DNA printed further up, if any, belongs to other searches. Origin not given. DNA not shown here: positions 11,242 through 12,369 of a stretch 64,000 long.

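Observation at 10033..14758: BKACE (DUF849) gene embedded in pcaDCHG-B, with no pcaIJ or pcaF in the window: a possible alternative exit from the beta-ketoadipate pathway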

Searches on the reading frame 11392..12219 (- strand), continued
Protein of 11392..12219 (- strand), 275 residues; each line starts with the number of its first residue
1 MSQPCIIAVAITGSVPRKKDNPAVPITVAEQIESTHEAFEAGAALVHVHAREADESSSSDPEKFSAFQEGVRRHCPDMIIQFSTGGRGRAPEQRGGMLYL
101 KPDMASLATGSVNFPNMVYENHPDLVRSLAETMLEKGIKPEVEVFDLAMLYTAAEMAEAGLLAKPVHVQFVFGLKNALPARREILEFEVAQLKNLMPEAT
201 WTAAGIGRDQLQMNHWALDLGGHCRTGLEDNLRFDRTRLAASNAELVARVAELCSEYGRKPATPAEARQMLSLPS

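Call 46: find_homologous_proteins(query=window:11392-12219:-, max_evalue=1e-60)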
Query window:11392-12219:- (275 aa): 7987 proteins with E <= 1e-60 among 8000 candidates; the best 120 are listed.
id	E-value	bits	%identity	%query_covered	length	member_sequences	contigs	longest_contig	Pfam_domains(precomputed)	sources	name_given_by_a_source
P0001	3.9e-179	612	100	100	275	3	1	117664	PF05853.19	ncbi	-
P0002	3.6e-157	540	85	100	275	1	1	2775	PF05853.19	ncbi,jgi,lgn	-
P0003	2.3e-148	511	81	100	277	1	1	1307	PF05853.19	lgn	-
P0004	5.8e-148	510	80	100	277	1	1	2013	PF05853.19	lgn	-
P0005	6.0e-148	509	80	100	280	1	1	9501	PF05853.19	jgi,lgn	-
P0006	6.1e-147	506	80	100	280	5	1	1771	PF05853.19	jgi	jgi:uncharacterized protein (DUF849 family)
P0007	2.5e-146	504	81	99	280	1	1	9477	PF05853.19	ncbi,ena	-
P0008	9.1e-146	502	80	99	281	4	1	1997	PF05853.19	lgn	-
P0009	1.1e-145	502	80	100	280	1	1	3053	PF05853.19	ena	-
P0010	1.3e-145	502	81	99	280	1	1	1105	PF05853.19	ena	-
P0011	1.5e-145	502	79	99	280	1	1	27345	PF05853.19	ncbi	-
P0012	1.5e-145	502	81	99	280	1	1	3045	PF05853.19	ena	-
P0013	2.4e-145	501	81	100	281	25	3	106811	PF05853.19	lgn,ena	-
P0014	4.0e-145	500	80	99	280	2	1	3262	PF05853.19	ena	-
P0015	4.2e-145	500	81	100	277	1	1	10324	PF05853.19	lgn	-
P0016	4.7e-145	500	81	99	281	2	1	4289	PF05853.19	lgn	-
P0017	5.1e-145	500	77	100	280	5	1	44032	PF05853.19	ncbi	-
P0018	5.1e-145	500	80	99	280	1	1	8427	PF05853.19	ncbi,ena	-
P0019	6.0e-145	500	79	100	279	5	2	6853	PF05853.19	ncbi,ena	-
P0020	1.1e-144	499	78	99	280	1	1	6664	PF05853.19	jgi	jgi:uncharacterized protein (DUF849 family)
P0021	1.1e-144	499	79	100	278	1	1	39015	PF05853.19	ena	-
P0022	1.1e-144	499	80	100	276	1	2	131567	PF05853.19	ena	-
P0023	2.5e-144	498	79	100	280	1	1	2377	PF05853.19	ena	-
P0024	7.1e-144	496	78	99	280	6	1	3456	PF05853.19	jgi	jgi:uncharacterized protein (DUF849 family)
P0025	8.3e-144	496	79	100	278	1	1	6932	PF05853.19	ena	-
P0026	1.0e-143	496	80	100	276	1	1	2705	PF05853.19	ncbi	-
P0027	1.1e-143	495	80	100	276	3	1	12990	PF05853.19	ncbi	-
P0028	1.3e-143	495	78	99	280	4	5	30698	PF05853.19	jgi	jgi:uncharacterized protein (DUF849 family)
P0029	3.0e-143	494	78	99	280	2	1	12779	PF05853.19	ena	-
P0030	3.6e-143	494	78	99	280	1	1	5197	PF05853.19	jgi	jgi:uncharacterized protein (DUF849 family)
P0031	4.5e-143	494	77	100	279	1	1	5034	PF05853.19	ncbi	-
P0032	3.4e-142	491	78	99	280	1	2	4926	PF05853.19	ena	-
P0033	1.0e-141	489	77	100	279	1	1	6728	PF05853.19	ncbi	ncbi:MAG: 3-keto-5-aminohexanoate cleavage protein [Kiloniellaceae bacterium]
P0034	1.2e-141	489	77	99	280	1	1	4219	PF05853.19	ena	-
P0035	1.8e-141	488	78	100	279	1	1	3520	PF05853.19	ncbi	ncbi:MAG: 3-keto-5-aminohexanoate cleavage protein [Bacteroidota bacterium]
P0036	2.0e-141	488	77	100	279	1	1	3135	PF05853.19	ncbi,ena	-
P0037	2.4e-141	488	77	99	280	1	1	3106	PF05853.19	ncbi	-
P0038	2.4e-141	488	77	99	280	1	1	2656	PF05853.19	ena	-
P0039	2.4e-141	488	78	100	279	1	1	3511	PF05853.19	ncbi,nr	ncbi:MAG TPA: 3-keto-5-aminohexanoate cleavage protein [Kiloniellaceae bacterium]|nr:3-keto-5-aminoh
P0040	3.7e-141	487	78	99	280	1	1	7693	PF05853.19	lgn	-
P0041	4.7e-141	487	80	100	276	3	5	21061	PF05853.19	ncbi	-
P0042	5.0e-141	487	77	100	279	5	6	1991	PF05853.19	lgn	-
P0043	5.8e-141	487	77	99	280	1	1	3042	PF05853.19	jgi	-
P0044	6.4e-141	486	77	100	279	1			PF05853.19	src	-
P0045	6.7e-141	486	77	100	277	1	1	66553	PF05853.19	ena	-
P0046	8.4e-141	486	77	99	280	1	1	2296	PF05853.19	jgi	jgi:uncharacterized protein (DUF849 family)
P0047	1.1e-140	486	77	99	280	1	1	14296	PF05853.19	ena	-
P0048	1.5e-140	485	78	100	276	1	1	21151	PF05853.19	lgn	-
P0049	1.7e-140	485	79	99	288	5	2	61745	PF05853.19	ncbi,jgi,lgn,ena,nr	ncbi:MAG TPA: 3-keto-5-aminohexanoate cleavage protein [Kiloniellaceae bacterium]|nr:3-keto-5-aminoh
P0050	1.7e-140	485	77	100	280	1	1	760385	PF05853.19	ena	-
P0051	1.8e-140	485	76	100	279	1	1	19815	PF05853.19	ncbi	ncbi:MAG TPA: 3-keto-5-aminohexanoate cleavage protein [Kiloniellaceae bacterium]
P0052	2.0e-140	485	78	99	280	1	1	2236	PF05853.19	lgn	-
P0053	3.3e-140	484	79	100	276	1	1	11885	PF05853.19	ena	-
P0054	3.4e-140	484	76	99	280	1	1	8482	PF05853.19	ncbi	-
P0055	4.7e-140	484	76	100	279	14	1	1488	PF05853.19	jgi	-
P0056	5.2e-140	483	77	100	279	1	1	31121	PF05853.19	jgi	-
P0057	6.4e-140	483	77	99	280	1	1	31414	PF05853.19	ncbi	-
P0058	6.6e-140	483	77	99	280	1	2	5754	PF05853.19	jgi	jgi:uncharacterized protein (DUF849 family)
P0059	7.1e-140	483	78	100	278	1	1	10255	PF05853.19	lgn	-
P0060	9.1e-140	483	77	99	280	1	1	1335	PF05853.19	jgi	jgi:3-keto-5-aminohexanoate cleavage enzyme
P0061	9.7e-140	483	76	100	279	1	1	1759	PF05853.19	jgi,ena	-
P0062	9.8e-140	483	76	100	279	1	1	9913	PF05853.19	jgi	jgi:3-oxoadipate:acetyl-CoA acetyltransferase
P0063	1.1e-139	482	76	99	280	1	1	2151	PF05853.19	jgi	-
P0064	1.2e-139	482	77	100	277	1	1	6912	PF05853.19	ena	-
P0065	1.2e-139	482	78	99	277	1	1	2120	PF05853.19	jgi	jgi:uncharacterized protein (DUF849 family)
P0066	1.5e-139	482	77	99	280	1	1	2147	PF05853.19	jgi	jgi:uncharacterized protein (DUF849 family)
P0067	2.0e-139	482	77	100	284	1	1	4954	PF05853.19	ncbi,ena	-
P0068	3.9e-139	481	76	99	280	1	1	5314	PF05853.19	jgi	jgi:uncharacterized protein (DUF849 family)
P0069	4.1e-139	481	76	99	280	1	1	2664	PF05853.19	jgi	jgi:uncharacterized protein (DUF849 family)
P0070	5.0e-139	480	76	100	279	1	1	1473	PF05853.19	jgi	-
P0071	6.1e-139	480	77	99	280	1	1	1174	PF05853.19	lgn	-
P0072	8.6e-139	479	76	99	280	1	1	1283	PF05853.19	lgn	-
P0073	8.7e-139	479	79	99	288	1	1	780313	PF05853.19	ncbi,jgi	-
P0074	9.5e-139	479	77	99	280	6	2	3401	PF05853.19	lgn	-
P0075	1.0e-138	479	77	99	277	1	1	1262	PF05853.19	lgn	-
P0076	1.6e-138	479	76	99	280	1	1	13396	PF05853.19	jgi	jgi:uncharacterized protein (DUF849 family)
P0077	1.7e-138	479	76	100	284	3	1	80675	PF05853.19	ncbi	-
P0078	2.2e-138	478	76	99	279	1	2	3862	PF05853.19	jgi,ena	-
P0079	2.2e-138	478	76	100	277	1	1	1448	PF05853.19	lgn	-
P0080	2.3e-138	478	76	99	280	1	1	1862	PF05853.19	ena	-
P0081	2.4e-138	478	76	99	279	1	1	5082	PF05853.19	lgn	-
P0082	3.2e-138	478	75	100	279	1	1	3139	PF05853.19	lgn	-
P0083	3.6e-138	477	74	100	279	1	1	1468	PF05853.19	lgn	-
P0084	3.6e-138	477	75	100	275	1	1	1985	PF05853.19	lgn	-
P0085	4.2e-138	477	77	99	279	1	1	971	PF05853.19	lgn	-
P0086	4.4e-138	477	76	100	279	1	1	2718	PF05853.19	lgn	-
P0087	6.5e-138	477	77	99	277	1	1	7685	PF05853.19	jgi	jgi:3-keto-5-aminohexanoate cleavage enzyme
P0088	6.6e-138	477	76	99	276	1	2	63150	PF05853.19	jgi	jgi:3-keto-5-aminohexanoate cleavage enzyme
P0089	7.4e-138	476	76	100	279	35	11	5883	PF05853.19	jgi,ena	jgi:uncharacterized protein (DUF849 family)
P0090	7.4e-138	476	76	99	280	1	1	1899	PF05853.19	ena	-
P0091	1.1e-137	476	75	100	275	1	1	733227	PF05853.19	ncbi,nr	ncbi:MAG: 3-keto-5-aminohexanoate cleavage protein [Gammaproteobacteria bacterium]|nr:3-keto-5-amino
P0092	1.1e-137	476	74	100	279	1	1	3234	PF05853.19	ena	-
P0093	1.2e-137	476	77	100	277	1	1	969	PF05853.19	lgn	-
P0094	1.2e-137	476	75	100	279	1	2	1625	PF05853.19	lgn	-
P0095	1.4e-137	475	75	99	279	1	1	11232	PF05853.19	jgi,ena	-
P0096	1.8e-137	475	76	99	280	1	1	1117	PF05853.19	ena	-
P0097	2.5e-137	475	75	100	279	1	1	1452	PF05853.19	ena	-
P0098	2.5e-137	475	75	99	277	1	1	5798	PF05853.19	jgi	jgi:3-keto-5-aminohexanoate cleavage enzyme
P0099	2.8e-137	475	76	99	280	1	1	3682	PF05853.19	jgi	jgi:3-keto-5-aminohexanoate cleavage enzyme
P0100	2.8e-137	475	76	99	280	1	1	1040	PF05853.19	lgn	-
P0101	4.3e-137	474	76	100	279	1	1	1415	PF05853.19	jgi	jgi:uncharacterized protein (DUF849 family)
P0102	4.3e-137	474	76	100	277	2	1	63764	PF05853.19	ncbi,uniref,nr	ncbi:3-keto-5-aminohexanoate cleavage protein [Pelagibius sp.]|uniref:3-keto-5-aminohexanoate cleava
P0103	4.6e-137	474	78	100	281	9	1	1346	PF05853.19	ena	-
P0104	5.2e-137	474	76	99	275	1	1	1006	PF05853.19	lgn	-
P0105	5.2e-137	474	74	100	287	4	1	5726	PF05853.19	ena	-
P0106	6.3e-137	473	76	99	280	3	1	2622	PF05853.19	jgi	jgi:uncharacterized protein (DUF849 family)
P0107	6.5e-137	473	74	100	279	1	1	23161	PF05853.19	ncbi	-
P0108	7.1e-137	473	76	99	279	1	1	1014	PF05853.19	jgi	jgi:3-keto-5-aminohexanoate cleavage enzyme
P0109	7.1e-137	473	74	100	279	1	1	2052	PF05853.19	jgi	jgi:uncharacterized protein (DUF849 family)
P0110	7.4e-137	473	75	99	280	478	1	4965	PF05853.19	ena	-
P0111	7.5e-137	473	75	99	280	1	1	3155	PF05853.19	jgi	jgi:uncharacterized protein (DUF849 family)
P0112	8.6e-137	473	76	99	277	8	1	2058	PF05853.19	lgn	-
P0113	1.1e-136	473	74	99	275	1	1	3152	PF05853.19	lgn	-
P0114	1.2e-136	472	77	99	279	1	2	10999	PF05853.19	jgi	jgi:3-keto-5-aminohexanoate cleavage enzyme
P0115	1.4e-136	472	74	99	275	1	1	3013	PF05853.19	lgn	-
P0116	1.6e-136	472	73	100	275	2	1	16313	PF05853.19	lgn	-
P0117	1.8e-136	472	75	99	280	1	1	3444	PF05853.19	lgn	-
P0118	1.9e-136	472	75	99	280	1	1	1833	PF05853.19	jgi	jgi:uncharacterized protein (DUF849 family)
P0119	2.0e-136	472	75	99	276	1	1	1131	PF05853.19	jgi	jgi:3-keto-5-aminohexanoate cleavage enzyme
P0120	2.3e-136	471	75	99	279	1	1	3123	PF05853.19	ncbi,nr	ncbi:MAG: 3-keto-5-aminohexanoate cleavage protein [Acetobacteraceae bacterium]|nr:3-keto-5-aminohex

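Call 47: find_encoding_contigs(protein=P0001, flank=10000, max_places=4)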
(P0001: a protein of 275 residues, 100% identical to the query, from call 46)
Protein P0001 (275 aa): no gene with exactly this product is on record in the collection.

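Call 48: list_cluster_members(proteins=[P0001, P0062])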
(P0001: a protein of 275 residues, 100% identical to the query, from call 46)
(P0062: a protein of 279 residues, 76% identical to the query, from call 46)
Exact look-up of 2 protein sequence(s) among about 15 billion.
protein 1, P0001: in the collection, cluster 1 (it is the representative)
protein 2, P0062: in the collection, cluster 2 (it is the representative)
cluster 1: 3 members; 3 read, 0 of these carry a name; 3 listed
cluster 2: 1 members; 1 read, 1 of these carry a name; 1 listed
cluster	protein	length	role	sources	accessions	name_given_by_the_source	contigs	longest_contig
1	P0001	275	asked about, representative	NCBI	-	-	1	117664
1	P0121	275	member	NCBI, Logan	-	-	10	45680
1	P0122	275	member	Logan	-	-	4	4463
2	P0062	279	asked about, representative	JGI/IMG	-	3-oxoadipate:acetyl-CoA acetyltransferase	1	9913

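Call 49: find_encoding_contigs(protein=P0121, flank=10000, max_places=4)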
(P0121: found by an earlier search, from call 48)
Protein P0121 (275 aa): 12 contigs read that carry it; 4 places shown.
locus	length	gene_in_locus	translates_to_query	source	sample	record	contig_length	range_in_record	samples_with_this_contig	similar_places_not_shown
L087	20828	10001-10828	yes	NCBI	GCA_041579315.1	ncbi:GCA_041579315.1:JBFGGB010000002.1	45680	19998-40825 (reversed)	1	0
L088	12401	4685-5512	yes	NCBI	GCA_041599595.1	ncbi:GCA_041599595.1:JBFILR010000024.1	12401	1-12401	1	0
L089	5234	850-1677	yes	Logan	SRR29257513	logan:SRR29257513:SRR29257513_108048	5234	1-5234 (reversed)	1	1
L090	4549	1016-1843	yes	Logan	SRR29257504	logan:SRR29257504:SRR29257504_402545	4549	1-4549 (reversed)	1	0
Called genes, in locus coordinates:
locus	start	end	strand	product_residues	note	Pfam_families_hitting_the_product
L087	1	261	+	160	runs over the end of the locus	-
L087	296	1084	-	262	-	PF00027:cNMP_binding, PF13545:HTH_Crp_2, PF00325:Crp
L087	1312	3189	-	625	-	PF06480:FtsH_ext, PF00004:AAA, PF17862:AAA_lid_3, PF01434:Peptidase_M41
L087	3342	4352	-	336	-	PF00702:Hydrolase (weak), PF00689:Cation_ATPase_C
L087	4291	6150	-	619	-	PF00690:Cation_ATPase_N, PF00122:E1-E2_ATPase, PF13246:Cation_ATPase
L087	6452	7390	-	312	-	PF00353:HemolysinCabind (faint), PF06594:HCBP_related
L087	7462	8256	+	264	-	PF03096:Ndr (weak), PF00561:Abhydrolase_1, PF12146:Hydrolase_4, PF12697:Abhydrolase_6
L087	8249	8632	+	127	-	PF02627:CMD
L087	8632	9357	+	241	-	PF12391:PCDO_beta_N, PF00775:Dioxygenase_C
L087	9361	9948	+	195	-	PF00775:Dioxygenase_C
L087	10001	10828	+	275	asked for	PF05853:BKACE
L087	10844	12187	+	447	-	PF00206:Lyase_1, PF10397:ADSL_C (weak)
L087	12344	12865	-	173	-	PF22381:Staph_reg_Sar_Rot, PF12802:MarR_2 (weak), PF01047:MarR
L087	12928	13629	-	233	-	PF01557:FAA_hydrolase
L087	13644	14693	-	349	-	PF02311:AraC_binding (faint), PF07883:Cupin_2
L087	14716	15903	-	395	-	PF01494:FAD_binding_3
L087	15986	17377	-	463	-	PF06808:DctM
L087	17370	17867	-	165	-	PF04290:DctQ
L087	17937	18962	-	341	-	PF03480:DctP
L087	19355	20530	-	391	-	PF01494:FAD_binding_3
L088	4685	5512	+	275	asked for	PF05853:BKACE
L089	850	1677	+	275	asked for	PF05853:BKACE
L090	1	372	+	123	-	?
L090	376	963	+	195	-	PF00775:Dioxygenase_C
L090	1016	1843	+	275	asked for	PF05853:BKACE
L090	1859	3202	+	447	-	PF00206:Lyase_1, PF10397:ADSL_C (weak)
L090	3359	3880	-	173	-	PF22381:Staph_reg_Sar_Rot, PF12802:MarR_2 (weak), PF01047:MarR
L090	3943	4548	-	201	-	?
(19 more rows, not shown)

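Call 54: search_protein_families(library=ncbifam, proteins=[L082:7986-8837:+, L086:7001-7831:+, L005:10001-10816:+, L019:10001-10819:+, L037:10001-10819:+, L065:9091-9915:+, L001:2158-2976:+, L010:10001-10819:+, L080:10001-10804:+], max_evalue=1e-60)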
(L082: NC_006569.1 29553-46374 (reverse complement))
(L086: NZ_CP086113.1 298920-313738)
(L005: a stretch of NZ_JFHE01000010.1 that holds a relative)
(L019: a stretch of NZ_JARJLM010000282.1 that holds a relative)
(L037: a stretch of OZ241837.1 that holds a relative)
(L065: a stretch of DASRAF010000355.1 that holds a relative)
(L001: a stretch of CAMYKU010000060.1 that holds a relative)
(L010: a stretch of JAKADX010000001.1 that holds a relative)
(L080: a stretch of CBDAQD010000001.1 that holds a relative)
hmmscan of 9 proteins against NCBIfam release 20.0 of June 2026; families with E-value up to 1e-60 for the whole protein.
L082:7986-8837:+ (283 aa): 2 families
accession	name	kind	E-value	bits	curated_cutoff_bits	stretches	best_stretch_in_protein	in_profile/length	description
NF053568.1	3OXCoAcCUPNH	equivalog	1.5e-147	490.2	350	1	7-279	2-274/274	3-oxoadipate:acetyl-CoA acetyltransferase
NF052387.1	Lys_ferment_KCE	equivalog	1.4e-73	247.6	382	1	10-277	3-267/267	3-keto-5-aminohexanoate cleavage enzyme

L086:7001-7831:+ (276 aa): 2 families
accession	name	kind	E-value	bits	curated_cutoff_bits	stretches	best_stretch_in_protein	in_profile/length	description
NF053568.1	3OXCoAcCUPNH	equivalog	2.9e-141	469.5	350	1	3-274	2-273/274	3-oxoadipate:acetyl-CoA acetyltransferase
NF052387.1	Lys_ferment_KCE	equivalog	6.6e-81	271.6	382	1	5-273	2-267/267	3-keto-5-aminohexanoate cleavage enzyme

L005:10001-10816:+ (272 aa): 2 families
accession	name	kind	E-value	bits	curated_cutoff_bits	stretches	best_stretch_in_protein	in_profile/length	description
NF053568.1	3OXCoAcCUPNH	equivalog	5.6e-143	475.1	350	1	1-272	1-272/274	3-oxoadipate:acetyl-CoA acetyltransferase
NF052387.1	Lys_ferment_KCE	equivalog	9.1e-86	287.5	382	1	5-272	3-267/267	3-keto-5-aminohexanoate cleavage enzyme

L019:10001-10819:+ (273 aa): 2 families
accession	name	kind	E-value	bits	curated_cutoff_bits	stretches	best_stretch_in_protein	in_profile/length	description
NF053568.1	3OXCoAcCUPNH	equivalog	2.8e-142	472.8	350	1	3-273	2-272/274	3-oxoadipate:acetyl-CoA acetyltransferase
NF052387.1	Lys_ferment_KCE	equivalog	7.3e-82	274.8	382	1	6-273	3-267/267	3-keto-5-aminohexanoate cleavage enzyme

L037:10001-10819:+ (273 aa): 2 families
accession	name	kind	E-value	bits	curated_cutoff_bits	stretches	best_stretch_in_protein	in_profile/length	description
NF053568.1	3OXCoAcCUPNH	equivalog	7.6e-139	461.6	350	1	2-273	1-272/274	3-oxoadipate:acetyl-CoA acetyltransferase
NF052387.1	Lys_ferment_KCE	equivalog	1.1e-84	284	382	1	5-273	2-267/267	3-keto-5-aminohexanoate cleavage enzyme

L065:9091-9915:+ (275 aa): 2 families
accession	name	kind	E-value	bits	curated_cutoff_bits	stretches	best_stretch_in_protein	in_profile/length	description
NF053568.1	3OXCoAcCUPNH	equivalog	1.8e-139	463.6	350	1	2-274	1-273/274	3-oxoadipate:acetyl-CoA acetyltransferase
NF052387.1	Lys_ferment_KCE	equivalog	3.5e-84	282.3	382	1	6-273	3-267/267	3-keto-5-aminohexanoate cleavage enzyme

L001:2158-2976:+ (273 aa): 2 families
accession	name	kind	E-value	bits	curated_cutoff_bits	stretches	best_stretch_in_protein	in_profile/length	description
NF053568.1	3OXCoAcCUPNH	equivalog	3.9e-145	482.2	350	1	2-272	1-271/274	3-oxoadipate:acetyl-CoA acetyltransferase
NF052387.1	Lys_ferment_KCE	equivalog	2.2e-83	279.7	382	1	5-273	2-267/267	3-keto-5-aminohexanoate cleavage enzyme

L010:10001-10819:+ (273 aa): 2 families
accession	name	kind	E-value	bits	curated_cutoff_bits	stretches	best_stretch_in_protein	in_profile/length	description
NF053568.1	3OXCoAcCUPNH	equivalog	4.4e-143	475.5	350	1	3-273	2-272/274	3-oxoadipate:acetyl-CoA acetyltransferase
NF052387.1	Lys_ferment_KCE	equivalog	6e-78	261.9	382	1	5-273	2-267/267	3-keto-5-aminohexanoate cleavage enzyme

L080:10001-10804:+ (268 aa): 2 families
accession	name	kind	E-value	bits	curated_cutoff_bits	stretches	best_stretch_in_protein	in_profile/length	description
NF053568.1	3OXCoAcCUPNH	equivalog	1e-142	474.3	350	1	3-268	2-267/274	3-oxoadipate:acetyl-CoA acetyltransferase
NF052387.1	Lys_ferment_KCE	equivalog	5.5e-81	271.9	382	1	5-268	2-262/267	3-keto-5-aminohexanoate cleavage enzyme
